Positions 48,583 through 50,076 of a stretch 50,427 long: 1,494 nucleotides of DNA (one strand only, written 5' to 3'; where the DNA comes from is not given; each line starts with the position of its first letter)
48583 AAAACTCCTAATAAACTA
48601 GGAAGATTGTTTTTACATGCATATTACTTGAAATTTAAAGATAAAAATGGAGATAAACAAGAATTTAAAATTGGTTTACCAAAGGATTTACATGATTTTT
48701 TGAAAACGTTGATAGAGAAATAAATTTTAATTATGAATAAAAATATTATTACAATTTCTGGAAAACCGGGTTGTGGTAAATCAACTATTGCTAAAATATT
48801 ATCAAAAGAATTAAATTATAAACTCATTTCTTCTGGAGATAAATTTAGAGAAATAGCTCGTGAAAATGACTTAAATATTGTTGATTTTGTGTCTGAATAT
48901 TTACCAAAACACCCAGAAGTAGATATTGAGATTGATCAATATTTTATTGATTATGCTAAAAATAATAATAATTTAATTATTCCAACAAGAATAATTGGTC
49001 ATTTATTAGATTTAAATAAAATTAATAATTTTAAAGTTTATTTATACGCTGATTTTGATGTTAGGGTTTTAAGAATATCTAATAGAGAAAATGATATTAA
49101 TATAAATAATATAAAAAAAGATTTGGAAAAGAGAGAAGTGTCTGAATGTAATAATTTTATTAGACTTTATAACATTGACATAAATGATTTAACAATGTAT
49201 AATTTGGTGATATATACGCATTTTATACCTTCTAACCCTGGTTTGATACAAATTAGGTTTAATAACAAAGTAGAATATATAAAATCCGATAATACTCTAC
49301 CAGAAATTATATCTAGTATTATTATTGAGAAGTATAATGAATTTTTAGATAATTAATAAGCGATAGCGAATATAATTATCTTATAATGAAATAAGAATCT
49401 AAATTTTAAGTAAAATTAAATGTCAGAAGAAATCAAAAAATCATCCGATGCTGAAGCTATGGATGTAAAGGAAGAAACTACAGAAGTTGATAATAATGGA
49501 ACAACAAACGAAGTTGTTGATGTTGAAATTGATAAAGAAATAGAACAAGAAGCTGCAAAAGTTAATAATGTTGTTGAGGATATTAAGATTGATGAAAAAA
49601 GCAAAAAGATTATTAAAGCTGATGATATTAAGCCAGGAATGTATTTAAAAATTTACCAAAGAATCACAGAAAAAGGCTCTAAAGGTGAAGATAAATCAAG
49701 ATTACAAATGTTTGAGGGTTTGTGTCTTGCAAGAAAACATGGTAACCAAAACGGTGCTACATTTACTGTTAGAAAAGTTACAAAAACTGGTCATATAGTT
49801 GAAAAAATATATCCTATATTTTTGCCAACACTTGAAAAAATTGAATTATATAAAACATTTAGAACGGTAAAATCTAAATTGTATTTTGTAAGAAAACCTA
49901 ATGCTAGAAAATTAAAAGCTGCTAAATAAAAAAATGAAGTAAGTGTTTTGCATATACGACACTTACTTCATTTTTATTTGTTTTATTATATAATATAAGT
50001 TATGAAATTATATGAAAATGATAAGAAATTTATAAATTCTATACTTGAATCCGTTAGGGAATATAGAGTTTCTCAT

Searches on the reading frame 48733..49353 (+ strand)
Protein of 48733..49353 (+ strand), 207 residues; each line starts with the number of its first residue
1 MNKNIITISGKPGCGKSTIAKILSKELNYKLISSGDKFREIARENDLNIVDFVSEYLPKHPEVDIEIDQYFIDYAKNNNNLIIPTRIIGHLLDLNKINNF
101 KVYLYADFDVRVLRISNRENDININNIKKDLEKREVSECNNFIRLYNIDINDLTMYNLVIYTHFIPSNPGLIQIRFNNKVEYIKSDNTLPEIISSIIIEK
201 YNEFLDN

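Call 75: search_protein_families(library=pfam, proteins=[window:48733-49353:+], max_evalue=0.001)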
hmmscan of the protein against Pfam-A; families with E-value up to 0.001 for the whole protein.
window:48733-49353:+ (207 aa): 13 families
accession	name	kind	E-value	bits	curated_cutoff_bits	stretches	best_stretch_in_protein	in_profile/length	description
PF13189.12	Cytidylate_kin2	-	4.2e-19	69.8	28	1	5-162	1-174/176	Cytidylate kinase-like family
PF13238.12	AAA_18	-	2.5e-17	63.9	29.4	1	6-123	1-117/128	AAA domain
PF13207.12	AAA_17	-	3.1e-11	44.1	27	1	10-87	2-80/136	AAA domain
PF02224.24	Cytidylate_kin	-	7.4e-10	39.3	26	1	6-42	1-37/211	Cytidylate kinase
PF03215.21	Rad17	-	7.4e-07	29.7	23.8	1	3-34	45-76/186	Rad17 P-loop domain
PF01712.25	dNK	-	3e-05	24.3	27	1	6-34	1-29/203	Deoxynucleoside kinase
PF01202.28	SKI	-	4e-05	24.2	22.1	1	12-129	1-116/159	Shikimate kinase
PF20720.3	nSTAND3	-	6e-05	23.2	27.2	1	2-28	16-42/155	Novel STAND NTPase 3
PF00406.28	ADK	-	8e-05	23.2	26.8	1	8-44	1-37/151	Adenylate kinase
PF00004.35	AAA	-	8.5e-05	23.5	21.2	1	7-46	2-43/131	ATPase family associated with various cellular activities (AAA)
PF00910.28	RNA_helicase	-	0.00052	20.9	21.5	0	6-31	1-26/105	RNA helicase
PF24883.2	NPHP3_N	-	0.00093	19.9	24.8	0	3-28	22-47/164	Nephrocystin 3, N-terminal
PF00005.33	ABC_tran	-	0.00098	20.2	25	0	4-29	12-37/137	ABC transporter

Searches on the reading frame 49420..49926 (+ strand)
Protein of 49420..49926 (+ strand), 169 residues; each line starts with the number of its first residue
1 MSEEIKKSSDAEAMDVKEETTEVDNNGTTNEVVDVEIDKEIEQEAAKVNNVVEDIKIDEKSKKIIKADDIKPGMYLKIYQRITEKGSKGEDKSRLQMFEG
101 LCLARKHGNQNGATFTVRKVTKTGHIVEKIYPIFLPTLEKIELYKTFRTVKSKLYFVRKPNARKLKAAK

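Call 75: search_protein_families(library=pfam, proteins=[window:49420-49926:+], max_evalue=0.001)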
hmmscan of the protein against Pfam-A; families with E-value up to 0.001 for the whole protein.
window:49420-49926:+ (169 aa): 1 family
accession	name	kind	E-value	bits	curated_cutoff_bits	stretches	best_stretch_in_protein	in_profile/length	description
PF01245.26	Ribosomal_L19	-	7e-19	68.3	22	1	65-166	13-107/111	Ribosomal protein L19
